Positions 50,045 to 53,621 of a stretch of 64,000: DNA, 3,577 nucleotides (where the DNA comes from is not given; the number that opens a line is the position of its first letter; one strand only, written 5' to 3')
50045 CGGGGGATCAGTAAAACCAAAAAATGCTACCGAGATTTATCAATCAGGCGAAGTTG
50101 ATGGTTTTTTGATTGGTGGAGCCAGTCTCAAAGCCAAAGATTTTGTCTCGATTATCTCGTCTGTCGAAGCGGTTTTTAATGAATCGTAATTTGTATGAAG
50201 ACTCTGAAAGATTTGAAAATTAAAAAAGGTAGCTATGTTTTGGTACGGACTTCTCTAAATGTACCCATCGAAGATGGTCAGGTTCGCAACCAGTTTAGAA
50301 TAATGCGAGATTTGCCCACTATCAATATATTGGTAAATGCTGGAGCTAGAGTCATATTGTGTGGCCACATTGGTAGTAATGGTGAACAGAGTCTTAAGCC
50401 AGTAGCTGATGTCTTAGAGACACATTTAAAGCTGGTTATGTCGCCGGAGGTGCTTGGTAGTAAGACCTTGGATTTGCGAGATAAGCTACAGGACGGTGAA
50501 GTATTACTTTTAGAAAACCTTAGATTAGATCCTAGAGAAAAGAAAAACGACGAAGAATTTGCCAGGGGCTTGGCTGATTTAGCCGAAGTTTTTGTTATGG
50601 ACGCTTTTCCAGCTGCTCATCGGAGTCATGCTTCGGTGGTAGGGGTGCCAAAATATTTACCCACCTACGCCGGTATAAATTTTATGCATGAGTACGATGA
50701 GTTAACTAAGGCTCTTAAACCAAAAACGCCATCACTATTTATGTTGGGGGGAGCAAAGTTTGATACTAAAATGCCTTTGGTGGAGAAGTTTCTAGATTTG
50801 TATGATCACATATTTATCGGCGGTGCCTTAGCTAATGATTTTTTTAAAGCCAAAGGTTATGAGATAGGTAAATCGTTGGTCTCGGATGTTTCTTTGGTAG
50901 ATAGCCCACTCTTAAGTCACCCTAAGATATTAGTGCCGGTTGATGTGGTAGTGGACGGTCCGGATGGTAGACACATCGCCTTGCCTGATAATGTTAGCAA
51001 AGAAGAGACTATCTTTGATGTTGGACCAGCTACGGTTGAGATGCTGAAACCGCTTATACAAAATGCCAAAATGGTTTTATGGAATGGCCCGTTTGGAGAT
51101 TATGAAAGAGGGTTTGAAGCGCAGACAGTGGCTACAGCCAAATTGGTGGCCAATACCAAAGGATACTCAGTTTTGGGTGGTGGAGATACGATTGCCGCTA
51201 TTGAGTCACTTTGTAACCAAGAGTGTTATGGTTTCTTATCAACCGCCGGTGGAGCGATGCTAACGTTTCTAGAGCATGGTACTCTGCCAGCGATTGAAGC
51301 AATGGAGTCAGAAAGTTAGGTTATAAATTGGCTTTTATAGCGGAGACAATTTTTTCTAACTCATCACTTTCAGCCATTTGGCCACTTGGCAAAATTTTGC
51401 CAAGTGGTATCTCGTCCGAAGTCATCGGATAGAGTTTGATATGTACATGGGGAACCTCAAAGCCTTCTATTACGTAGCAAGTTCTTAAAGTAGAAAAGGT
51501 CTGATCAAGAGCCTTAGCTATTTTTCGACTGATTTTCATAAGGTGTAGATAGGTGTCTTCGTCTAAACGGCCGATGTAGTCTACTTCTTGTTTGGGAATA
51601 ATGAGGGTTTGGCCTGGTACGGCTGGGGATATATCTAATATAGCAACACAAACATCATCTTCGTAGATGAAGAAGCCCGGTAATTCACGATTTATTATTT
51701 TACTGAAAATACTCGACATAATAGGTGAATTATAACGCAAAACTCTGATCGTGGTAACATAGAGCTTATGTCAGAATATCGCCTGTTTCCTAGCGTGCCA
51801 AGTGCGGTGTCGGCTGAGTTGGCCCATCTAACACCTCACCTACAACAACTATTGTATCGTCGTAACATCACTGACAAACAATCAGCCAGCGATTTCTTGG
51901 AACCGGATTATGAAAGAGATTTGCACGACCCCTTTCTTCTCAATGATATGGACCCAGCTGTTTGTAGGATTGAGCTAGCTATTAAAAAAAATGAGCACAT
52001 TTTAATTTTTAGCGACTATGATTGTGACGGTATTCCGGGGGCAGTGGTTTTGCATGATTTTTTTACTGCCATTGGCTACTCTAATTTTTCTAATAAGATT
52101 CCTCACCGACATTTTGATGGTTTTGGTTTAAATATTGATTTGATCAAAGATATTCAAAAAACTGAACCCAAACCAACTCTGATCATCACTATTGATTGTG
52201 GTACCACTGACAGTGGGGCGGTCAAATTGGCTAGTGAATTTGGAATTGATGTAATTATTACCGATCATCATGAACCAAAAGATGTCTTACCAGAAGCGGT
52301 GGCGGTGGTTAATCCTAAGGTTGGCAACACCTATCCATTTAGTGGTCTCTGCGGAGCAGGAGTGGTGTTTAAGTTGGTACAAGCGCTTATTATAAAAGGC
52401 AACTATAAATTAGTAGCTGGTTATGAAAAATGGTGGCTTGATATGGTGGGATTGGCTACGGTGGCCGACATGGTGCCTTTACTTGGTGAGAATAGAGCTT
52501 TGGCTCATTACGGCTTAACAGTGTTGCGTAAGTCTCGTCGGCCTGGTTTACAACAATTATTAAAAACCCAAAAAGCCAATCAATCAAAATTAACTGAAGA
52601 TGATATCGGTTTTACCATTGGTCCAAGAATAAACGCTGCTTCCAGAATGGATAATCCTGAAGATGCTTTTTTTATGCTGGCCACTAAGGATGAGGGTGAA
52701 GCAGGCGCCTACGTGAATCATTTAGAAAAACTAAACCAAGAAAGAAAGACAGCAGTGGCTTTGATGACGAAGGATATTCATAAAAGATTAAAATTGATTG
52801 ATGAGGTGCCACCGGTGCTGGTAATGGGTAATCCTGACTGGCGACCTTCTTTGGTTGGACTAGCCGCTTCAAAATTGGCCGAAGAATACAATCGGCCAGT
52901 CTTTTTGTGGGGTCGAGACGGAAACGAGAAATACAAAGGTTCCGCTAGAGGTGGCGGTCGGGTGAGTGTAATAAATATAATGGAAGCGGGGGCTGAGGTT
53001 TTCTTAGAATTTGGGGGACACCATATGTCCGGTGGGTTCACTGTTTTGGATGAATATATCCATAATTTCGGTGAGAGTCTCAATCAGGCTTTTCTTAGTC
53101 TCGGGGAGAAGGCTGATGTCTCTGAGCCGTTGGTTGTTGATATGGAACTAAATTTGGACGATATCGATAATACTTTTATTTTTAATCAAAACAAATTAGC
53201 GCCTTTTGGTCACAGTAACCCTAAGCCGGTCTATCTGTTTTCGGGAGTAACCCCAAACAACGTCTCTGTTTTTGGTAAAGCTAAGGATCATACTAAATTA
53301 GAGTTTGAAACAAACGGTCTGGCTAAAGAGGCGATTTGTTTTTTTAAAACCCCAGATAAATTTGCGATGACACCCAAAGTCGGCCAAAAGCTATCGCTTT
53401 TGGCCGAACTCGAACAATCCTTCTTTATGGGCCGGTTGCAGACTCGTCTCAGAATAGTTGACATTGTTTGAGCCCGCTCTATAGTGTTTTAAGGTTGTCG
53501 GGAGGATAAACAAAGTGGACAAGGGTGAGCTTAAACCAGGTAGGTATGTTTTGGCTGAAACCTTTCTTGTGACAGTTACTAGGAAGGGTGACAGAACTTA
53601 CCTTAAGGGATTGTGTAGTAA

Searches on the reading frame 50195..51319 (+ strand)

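Call 32: search_protein_families(library=pfam, proteins=[window:50195-51319:+])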
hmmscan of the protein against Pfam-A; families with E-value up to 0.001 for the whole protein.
window:50195-51319:+ (374 aa): 1 family
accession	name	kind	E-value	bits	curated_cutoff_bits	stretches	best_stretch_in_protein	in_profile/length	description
PF00162.24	PGK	-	3.1e-99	333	27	1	5-360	2-377/379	Phosphoglycerate kinase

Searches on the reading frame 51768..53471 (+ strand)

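Call 32: search_protein_families(library=pfam, proteins=[window:51768-53471:+])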
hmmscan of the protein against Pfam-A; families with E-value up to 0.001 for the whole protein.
window:51768-53471:+ (567 aa): 3 families
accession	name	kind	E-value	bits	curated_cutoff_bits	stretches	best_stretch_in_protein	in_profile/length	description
PF01368.27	DHH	-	2.6e-19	70.2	28.1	1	77-210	1-104/125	DHH family, N-terminal domain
PF17768.7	RecJ_OB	-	6.5e-19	68.4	27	1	457-565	1-107/107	RecJ OB domain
PF02272.25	DHHA1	-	1.1e-08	35.9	25.9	1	350-440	4-98/102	DHHA1 domain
